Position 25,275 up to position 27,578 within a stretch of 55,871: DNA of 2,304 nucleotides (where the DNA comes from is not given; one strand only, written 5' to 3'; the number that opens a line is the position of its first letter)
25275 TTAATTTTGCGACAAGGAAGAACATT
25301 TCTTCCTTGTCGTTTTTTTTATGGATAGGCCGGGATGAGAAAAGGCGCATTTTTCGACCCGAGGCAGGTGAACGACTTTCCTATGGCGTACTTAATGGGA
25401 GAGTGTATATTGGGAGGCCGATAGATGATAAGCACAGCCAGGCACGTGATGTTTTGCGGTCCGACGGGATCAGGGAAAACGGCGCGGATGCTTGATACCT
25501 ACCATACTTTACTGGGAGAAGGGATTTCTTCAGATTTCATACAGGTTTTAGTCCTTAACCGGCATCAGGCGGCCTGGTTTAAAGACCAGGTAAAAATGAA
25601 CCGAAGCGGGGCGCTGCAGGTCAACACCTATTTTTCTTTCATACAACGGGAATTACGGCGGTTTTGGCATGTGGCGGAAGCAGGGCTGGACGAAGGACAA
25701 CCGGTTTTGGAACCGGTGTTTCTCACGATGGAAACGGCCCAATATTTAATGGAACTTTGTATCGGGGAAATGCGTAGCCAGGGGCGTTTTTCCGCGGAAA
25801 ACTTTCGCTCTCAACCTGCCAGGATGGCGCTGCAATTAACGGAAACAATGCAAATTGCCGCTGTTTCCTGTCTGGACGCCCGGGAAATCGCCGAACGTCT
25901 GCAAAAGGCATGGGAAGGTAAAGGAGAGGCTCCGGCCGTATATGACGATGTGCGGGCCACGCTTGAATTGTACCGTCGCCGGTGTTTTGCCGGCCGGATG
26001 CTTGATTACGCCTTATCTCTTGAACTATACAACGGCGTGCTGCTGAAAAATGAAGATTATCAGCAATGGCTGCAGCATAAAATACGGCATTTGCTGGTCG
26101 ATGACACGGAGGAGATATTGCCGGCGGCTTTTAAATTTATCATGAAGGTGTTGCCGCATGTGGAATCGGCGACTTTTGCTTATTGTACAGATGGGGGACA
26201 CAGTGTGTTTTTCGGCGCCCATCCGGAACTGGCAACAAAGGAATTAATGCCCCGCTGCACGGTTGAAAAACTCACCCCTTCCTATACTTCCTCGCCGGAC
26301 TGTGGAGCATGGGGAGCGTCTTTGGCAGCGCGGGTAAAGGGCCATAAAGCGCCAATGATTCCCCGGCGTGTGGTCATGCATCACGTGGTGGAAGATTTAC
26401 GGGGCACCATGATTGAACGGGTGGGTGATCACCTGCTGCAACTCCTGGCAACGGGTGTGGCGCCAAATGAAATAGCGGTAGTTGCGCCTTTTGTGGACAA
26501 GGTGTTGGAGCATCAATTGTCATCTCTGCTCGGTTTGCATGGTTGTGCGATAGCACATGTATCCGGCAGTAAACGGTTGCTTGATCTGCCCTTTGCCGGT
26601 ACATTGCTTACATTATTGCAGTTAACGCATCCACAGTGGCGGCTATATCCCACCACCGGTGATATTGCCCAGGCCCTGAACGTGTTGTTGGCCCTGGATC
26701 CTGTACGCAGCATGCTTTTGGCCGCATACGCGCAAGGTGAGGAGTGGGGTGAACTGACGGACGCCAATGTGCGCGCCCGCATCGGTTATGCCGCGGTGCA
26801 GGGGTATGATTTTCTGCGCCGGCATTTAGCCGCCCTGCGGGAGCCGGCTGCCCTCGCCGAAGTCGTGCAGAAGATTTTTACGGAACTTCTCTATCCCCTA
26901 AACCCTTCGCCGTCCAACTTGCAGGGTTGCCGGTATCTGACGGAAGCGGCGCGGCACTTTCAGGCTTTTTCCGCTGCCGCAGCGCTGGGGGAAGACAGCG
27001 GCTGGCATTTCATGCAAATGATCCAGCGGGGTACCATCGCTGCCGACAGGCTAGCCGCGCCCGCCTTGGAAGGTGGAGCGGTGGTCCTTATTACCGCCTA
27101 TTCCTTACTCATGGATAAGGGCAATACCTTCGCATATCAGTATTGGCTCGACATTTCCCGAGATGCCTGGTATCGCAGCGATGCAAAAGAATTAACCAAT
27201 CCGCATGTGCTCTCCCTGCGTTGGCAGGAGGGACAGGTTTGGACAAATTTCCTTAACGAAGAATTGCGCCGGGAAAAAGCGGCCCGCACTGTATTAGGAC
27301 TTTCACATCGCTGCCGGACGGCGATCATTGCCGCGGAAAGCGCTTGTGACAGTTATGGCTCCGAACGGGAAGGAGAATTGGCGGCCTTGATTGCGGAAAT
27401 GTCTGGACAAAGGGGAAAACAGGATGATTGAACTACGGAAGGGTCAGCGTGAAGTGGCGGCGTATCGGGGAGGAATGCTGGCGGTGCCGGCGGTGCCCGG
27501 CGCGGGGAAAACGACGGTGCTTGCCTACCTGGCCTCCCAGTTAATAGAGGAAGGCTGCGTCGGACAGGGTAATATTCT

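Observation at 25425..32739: Translationally coupled four-gene operon: AddB-like P-loop protein + UvrD helicase + stand-alone Cas4/AddB-type nuclease + RecJ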

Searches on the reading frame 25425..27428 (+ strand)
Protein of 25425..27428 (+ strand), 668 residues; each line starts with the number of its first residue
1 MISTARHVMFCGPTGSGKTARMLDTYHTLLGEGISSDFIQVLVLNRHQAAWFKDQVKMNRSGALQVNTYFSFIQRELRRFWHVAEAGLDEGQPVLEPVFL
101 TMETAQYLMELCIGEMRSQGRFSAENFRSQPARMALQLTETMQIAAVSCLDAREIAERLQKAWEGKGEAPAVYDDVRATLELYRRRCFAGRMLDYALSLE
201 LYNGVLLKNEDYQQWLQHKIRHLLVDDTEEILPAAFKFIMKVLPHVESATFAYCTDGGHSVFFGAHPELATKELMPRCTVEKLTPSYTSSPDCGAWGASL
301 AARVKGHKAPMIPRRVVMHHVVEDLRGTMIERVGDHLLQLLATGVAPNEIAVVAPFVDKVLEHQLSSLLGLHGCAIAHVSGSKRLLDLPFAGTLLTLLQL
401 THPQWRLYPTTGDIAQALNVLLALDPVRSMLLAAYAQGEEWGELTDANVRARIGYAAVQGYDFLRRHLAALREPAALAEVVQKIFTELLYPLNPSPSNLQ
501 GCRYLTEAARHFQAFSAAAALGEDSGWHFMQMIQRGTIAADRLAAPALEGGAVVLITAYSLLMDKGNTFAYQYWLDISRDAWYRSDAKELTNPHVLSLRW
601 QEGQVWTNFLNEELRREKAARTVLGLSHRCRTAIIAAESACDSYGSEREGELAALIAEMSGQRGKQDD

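Call 12: search_protein_families(library=pfam, proteins=[window:25425-27428:+], max_evalue=0.1)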
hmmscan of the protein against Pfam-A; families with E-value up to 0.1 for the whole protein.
window:25425-27428:+ (668 aa): 3 families
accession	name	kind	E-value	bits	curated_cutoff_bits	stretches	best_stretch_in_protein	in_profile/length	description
PF00580.27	UvrD-helicase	-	1.1e-05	25.7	23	1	13-239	21-232/271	UvrD/REP helicase N-terminal domain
PF12775.13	AAA_7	-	0.016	15.2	25.8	1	2-39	30-67/181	P-loop containing dynein motor region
PF13401.12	AAA_22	-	0.097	13.4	27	0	4-35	4-33/130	AAA domain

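Call 13: search_protein_families(library=ncbifam, proteins=[window:25425-27428:+], max_evalue=0.1)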
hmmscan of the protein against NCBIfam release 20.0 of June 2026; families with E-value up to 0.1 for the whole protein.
window:25425-27428:+ (668 aa): 2 families
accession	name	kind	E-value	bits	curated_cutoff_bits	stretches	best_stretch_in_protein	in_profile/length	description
NF008172.0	PRK10919.1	equivalog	0.0073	14.5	1168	1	179-290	167-280/673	DNA helicase Rep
TIGR01074.1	rep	equivalog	0.012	13.9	951.45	1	179-288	166-277/668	DNA helicase Rep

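Call 14: search_protein_families(library=padloc, proteins=[window:25425-27428:+], max_evalue=0.1)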
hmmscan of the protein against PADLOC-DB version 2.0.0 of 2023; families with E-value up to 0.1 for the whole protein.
window:25425-27428:+ (668 aa): 2 families
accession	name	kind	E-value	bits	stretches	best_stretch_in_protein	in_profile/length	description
PDLC00141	GajB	-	0.0071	12.7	1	2-78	12-94/572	UrvD helicase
PDLC04140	mad8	-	0.013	13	1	2-39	24-58/314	mads_8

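Call 20: find_homologous_proteins(query=window:25425-27428:+)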
Query window:25425-27428:+ (668 aa): 18 proteins with E <= 0.001 among 8000 candidates.
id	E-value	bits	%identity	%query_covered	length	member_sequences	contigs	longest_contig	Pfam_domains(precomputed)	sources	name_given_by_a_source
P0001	0.0e+0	1481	97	100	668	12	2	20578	PF00580.28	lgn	-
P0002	0.0e+0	1362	90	100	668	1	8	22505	PF00580.28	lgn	-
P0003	0.0e+0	1089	72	99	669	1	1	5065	PF00580.28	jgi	jgi:hypothetical protein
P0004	0.0e+0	1053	70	99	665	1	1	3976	PF00580.28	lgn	-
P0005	0.0e+0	1047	70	99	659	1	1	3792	PF00580.28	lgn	-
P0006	0.0e+0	1027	68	100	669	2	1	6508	PF00580.28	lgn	-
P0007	0.0e+0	1024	69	100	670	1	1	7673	PF00580.28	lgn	-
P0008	4.5e-254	863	57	99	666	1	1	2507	PF00580.28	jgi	jgi:hypothetical protein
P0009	1.8e-251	854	58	98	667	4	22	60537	-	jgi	jgi:hypothetical protein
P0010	3.5e-250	850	57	98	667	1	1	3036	PF00580.28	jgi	jgi:hypothetical protein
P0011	3.1e-246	837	57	99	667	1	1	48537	PF00580.28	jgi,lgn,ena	-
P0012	1.5e-242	825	56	99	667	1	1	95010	PF00580.28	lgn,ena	-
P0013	2.5e-232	791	96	55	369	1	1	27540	-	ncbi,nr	ncbi:MAG TPA: hypothetical protein DEA44_16310 [Firmicutes bacterium]|nr:hypothetical protein [Bacil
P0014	5.4e-80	288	31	97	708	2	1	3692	-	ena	-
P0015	1.7e-76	276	31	99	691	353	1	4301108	-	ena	-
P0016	1.7e-46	177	28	98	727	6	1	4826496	PF00270.36,PF00580.28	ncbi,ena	-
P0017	1.9e-29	121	24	98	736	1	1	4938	-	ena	-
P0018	3.6e-29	120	24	97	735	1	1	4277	-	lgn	-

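Call 23: find_encoding_contigs(protein=P0015, flank=10000, max_places=2)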
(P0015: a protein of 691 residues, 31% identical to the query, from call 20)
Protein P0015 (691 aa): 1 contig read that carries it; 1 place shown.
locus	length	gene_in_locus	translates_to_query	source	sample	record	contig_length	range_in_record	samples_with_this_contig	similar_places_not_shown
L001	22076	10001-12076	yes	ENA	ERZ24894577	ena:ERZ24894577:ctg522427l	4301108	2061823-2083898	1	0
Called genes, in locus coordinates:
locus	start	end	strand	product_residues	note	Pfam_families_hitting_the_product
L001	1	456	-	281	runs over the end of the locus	PF00753:Lactamase_B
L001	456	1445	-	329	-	PF00288:GHMP_kinases_N, PF08544:GHMP_kinases_C (weak)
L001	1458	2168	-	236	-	PF00483:NTP_transferase, PF12804:NTP_transf_3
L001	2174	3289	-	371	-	PF01073:3Beta_HSD, PF01370:Epimerase, PF02719:Polysacc_synt_2 (faint), PF16363:GDP_Man_Dehyd, PF07993:NAD_binding_4, PF01370:Epimerase, PF16363:GDP_Man_Dehyd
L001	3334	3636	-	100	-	PF12844:HTH_19 (weak), PF01381:HTH_3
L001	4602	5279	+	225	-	PF16822:ALGX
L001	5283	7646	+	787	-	PF09586:YfhO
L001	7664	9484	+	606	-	PF11028:TMEM260_N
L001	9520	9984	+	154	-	PF00359:PTS_EIIA_2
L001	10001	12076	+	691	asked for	-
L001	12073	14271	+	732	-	PF00580:UvrD-helicase, PF13086:AAA_11 (weak), PF13245:AAA_19, PF13361:UvrD_C, PF13538:UvrD_C_2 (faint)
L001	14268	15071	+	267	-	PF12705:PDDEXK_1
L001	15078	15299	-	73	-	-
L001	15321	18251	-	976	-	PF07995:GSDH (weak), PF13860:FlgD_ig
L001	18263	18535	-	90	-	PF01850:PIN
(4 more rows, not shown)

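Call 24: find_encoding_contigs(protein=P0016, flank=10000, max_places=2)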
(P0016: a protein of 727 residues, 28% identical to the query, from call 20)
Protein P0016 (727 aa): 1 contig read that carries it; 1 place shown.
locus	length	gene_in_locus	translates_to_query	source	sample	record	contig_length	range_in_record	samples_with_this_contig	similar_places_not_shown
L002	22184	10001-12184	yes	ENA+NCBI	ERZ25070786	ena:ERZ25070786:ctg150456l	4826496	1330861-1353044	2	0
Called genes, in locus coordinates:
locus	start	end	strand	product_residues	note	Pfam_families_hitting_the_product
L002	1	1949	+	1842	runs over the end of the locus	PF00005:ABC_tran (faint), PF01443:Viral_helicase1 (faint), PF01583:APS_kinase (faint), PF02463:SMC_N (faint), PF02492:cobW (faint), PF03193:RsgA_GTPase (faint), PF17755:UvrA_DNA-bind, PF17760:UvrA_inter, +18 more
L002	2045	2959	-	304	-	PF02633:Creatininase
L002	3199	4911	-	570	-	PF00749:tRNA-synt_1c, PF03950:tRNA-synt_1c_C, PF20974:tRNA-synt_1c_C2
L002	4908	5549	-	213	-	PF01596:Methyltransf_3, PF01135:PCMT, PF13578:Methyltransf_24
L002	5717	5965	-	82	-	-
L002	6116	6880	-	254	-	PF23441:SDR, PF00106:adh_short, PF08659:KR, PF13561:adh_short_C2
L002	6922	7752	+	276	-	PF00106:adh_short, PF08659:KR, PF13561:adh_short_C2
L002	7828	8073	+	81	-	PF02604:PhdYeFM_antitox (weak)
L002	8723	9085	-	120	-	PF00106:adh_short (faint), PF13561:adh_short_C2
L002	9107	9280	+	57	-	-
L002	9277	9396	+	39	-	-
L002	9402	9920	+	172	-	-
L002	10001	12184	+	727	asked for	PF00270:DEAD (faint), PF00580:UvrD-helicase (weak)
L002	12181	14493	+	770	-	PF00580:UvrD-helicase, PF13245:AAA_19, PF13538:UvrD_C_2 (faint), PF13361:UvrD_C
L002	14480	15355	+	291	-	PF12705:PDDEXK_1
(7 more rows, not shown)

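Call 25: search_solved_structures(query=A1, max_evalue=1, show_alignments=2)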
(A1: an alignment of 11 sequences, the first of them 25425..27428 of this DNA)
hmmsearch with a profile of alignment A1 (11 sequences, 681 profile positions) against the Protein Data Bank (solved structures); distinct sequences matched with E-value up to 1: 10.
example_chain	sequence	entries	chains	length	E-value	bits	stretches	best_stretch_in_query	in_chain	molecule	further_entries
3lfu_A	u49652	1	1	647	2.3e-07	32.7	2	183-309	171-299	DNA helicase II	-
2is1_A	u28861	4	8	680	2.7e-07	32.4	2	183-309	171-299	DNA helicase II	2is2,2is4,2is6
1uaa_A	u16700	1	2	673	0.00086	20.9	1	208-310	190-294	PROTEIN (ATP-DEPENDENT DNA HELICASE REP.)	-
6wvk_H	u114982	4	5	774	0.0011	20.5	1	223-350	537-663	DNA helicase IV | DNA helicase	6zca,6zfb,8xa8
6ppj_A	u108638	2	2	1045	0.0022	19.5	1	223-407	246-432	ATP-dependent DNA helicase (UvrD/REP)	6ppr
7sjr_A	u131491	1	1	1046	0.0022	19.5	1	223-407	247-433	DNA helicase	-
9np6_A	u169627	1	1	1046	0.0022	19.5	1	223-407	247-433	DNA 3'-5' helicase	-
2zm5_A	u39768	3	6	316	0.0076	17.7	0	449-552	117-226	tRNA delta(2)-isopentenylpyrophosphate transferase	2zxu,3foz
9dci_A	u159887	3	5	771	0.0091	17.5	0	152-251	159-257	ATP-dependent DNA helicase UvrD1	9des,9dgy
1qhh_A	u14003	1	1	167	0.15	13.5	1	13-87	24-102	PROTEIN (PCRA (SUBUNIT))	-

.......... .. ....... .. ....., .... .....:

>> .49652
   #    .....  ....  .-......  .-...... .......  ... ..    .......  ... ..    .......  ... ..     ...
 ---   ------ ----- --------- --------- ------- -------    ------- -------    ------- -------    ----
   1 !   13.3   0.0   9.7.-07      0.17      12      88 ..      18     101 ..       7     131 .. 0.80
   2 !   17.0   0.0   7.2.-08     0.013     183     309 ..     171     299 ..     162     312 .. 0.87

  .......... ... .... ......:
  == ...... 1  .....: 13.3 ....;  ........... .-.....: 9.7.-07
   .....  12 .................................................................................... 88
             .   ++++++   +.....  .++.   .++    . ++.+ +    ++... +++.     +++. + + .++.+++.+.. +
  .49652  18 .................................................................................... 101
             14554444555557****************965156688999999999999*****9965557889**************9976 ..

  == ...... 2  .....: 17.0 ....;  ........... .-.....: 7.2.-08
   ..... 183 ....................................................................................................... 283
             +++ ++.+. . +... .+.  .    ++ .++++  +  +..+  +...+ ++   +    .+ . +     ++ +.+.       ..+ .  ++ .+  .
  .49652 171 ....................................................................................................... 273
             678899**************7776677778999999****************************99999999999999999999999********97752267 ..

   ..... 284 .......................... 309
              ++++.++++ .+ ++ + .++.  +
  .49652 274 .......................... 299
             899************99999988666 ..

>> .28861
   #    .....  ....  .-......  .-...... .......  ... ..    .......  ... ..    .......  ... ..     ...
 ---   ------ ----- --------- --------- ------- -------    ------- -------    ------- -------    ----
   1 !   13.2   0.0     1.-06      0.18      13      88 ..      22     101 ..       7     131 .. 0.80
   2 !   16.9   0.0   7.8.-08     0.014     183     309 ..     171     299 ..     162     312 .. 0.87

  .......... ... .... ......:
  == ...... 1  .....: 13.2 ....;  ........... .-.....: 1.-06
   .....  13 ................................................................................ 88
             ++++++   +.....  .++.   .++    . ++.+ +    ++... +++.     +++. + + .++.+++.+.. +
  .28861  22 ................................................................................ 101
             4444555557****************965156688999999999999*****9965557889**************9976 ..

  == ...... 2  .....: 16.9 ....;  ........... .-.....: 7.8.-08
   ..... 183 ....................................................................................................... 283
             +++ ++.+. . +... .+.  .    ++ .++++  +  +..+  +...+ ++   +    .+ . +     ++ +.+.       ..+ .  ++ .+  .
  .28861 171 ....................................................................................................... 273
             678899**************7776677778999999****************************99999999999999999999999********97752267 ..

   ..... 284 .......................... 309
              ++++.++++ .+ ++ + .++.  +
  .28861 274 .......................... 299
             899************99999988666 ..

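Call 32: find_related_loci(query=A2, collection=genome_contigs, flank=10000)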
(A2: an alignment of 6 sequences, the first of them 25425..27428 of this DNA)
Query A2 (668 aa) in genome_contigs; peptide patterns used: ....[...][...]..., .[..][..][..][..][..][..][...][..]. (x = any residue, [..] = any of these).
482 stretches matched a pattern; 407 encode a relative of the query (tblastn E <= 1e-3); the best 80 are kept; 80 distinct loci.
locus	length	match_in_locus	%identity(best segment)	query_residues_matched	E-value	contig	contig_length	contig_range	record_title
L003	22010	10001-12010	31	9-663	7e-88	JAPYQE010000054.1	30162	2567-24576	MAG: Candidatus Latescibacterota bacterium isolate PW2.concoct.70_sub PW2_1837_length_30162_cov_7.870894, whole genome s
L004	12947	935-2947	30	9-664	3e-85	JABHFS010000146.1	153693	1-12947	MAG: Gemmatimonadetes bacterium isolate SI037_bin186 k141_2156384, whole genome shotgun sequence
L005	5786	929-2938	30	9-663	1e-82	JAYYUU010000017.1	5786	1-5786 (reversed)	MAG: Candidatus Latescibacterota bacterium isolate XB_MAG105 DB_MAG105_0017, whole genome shotgun sequence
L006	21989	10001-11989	32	7-652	4e-81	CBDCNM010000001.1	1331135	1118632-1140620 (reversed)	MAG: Candidatus Latescibacterota bacterium isolate f150df7c-f474-47d5-8e53-e740a55afba2 genome assembly, contig: contig_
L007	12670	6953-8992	32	12-668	4e-80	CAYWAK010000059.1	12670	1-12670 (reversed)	MAG TPA_asm: uncultured Ardenticatenales bacterium isolate binchicken_co275_164 genome assembly, contig: NODE_7391_lengt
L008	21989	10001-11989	31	6-652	4e-79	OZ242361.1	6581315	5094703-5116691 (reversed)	MAG: Candidatus Latescibacterota bacterium isolate c7d3165a-3b70-4ca6-a93c-9a173e2068a1 genome assembly, chromosome: 1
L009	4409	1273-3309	32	12-659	6e-79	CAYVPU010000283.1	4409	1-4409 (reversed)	MAG TPA_asm: uncultured Anaerolineae bacterium isolate binchicken_co97_394 genome assembly, contig: NODE_67466_length_44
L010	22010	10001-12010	30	9-668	3e-78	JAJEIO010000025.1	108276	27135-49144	MAG: Candidatus Latescibacterota bacterium isolate p16x65bins.25 k141_623753, whole genome shotgun sequence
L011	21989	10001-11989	30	6-652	2e-78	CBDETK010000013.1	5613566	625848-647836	MAG: Candidatus Latescibacterota bacterium isolate f082a9f0-9724-465d-94e5-cd8c9e52f731 genome assembly, contig: contig_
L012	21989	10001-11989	31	6-652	6e-78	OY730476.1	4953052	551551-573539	MAG: Candidatus Latescibacteria bacterium isolate 667a1def-a863-4bf2-9b98-94036fb31650 genome assembly, chromosome: 1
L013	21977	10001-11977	30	9-652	7e-78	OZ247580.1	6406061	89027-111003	MAG: Candidatus Latescibacterota bacterium isolate 34bd4037-9faa-49cb-aada-cae4c411e00c genome assembly, chromosome: 1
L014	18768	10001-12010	30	9-668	4e-78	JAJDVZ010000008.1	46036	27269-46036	MAG: Candidatus Latescibacterota bacterium isolate jk18x22bins.75 k141_640308, whole genome shotgun sequence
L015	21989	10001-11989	30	6-652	5e-78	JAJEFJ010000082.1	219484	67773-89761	MAG: Candidatus Latescibacterota bacterium isolate p16x43bins.30 k141_430300, whole genome shotgun sequence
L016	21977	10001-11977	30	9-652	1e-77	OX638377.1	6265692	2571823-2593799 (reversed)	MAG: uncultured Latescibacteria bacterium isolate 96736c8f-e424-4c7a-a7cc-5c0d8e7e2df7 genome assembly, chromosome: 1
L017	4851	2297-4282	30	6-652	6e-78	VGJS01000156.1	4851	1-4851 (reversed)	MAG: Candidatus Handelsmanbacteria bacterium isolate K_DeepCast_65m_m1_133 K_DeepCast_65m_m1_133_Ga0194128_10028466, who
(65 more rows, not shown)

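Call 47: search_protein_representatives(alignment_id=A1)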
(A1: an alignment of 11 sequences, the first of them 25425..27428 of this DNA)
Query: 11 sequences, 681 profile positions. Proteins with E-value up to 0.001 (for the whole library): 3973; up to 1e-10: 990; up to 1e-30: 564. The best 150 are listed.
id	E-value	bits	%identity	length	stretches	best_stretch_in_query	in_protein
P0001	0.0e+00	1042.4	-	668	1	13-679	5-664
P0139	1.7e-245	832.9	-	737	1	1-680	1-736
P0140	6.1e-198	675.8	-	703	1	13-675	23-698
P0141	4.1e-194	663.1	-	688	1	7-674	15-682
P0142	1.4e-193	661.4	-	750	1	6-677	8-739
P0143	1.0e-190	651.9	-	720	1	13-676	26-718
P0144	5.3e-188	642.9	-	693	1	21-675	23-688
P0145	1.1e-187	641.9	-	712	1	16-679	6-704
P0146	2.6e-186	637.3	-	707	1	13-671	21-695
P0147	5.5e-183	626.3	-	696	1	14-673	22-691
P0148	1.1e-182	625.3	-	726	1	10-678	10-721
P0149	1.5e-182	624.9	-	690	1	14-663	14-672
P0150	4.6e-182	623.3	-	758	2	250-674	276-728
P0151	3.7e-180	617.0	-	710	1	15-673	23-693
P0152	1.0e-178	612.3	-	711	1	8-680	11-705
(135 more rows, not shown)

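Call 54: predict_structure(alignment_id=A1)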
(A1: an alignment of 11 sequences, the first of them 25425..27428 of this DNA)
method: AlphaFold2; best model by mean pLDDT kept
length: 668 residues; sequences in the alignment: 11
mean_pLDDT: 84.2   pTM: 0.83
mean pLDDT of the five models: 84.2, 80.8, 76.7, 76.2, 75.4
residues with pLDDT >= 90: 273; 70-90: 308; 50-70: 68; < 50: 19
segments of 3 or more residues with pLDDT < 50: 1-4, 59-61, 542-546, 664-668
pLDDT, mean of each block of 10 residues (from residue 1): 66 87 91 90 84 70 75 93 82 76 91 91 68 87 87 86 69 89 92 92 92 93 90 89 93 80 66 90 78 90 88 76 88 93 91 86 90 82 79 93 88 94 93 83 85 90 91 85 94 87 90 91 89 81 51 87 79 89 70 81 83 87 90 89 57 86 46
secondary structure, 60 per line:
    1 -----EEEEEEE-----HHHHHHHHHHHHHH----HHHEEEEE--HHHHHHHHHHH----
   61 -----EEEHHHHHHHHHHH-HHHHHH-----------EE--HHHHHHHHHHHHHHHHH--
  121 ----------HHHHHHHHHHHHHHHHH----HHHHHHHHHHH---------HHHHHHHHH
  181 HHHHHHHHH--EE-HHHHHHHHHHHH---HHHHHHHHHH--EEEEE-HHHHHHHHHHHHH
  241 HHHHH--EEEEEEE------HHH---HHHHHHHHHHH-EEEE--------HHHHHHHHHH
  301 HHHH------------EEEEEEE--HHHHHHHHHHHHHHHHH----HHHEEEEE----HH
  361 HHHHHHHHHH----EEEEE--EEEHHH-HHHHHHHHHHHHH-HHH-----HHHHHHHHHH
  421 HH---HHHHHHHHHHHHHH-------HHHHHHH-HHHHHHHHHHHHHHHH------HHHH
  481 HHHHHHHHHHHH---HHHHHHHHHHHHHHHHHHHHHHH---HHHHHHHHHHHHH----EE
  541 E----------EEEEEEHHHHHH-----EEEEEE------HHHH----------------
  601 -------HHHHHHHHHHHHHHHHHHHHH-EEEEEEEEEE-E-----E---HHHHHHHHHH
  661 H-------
elements in order: E6-12 H18-31 E39-43 H46-56 E66-68 H69-79 H81-86 H102-118 H131-147 H152-162 H172-189 H195-206 H210-219 E222-226 H228-245 E248-254 H267-277 E279-282 H291-304 E317-323 H326-342 E350-354 H359-370 E375-379 E382-384 H389-401 H411-422 H426-439 H447-453 H455-470 H477-492 H496-518 H522-534 E539-541 E552-557 H558-563 E569-574 H581-584 H608-628 E630-639 H651-661
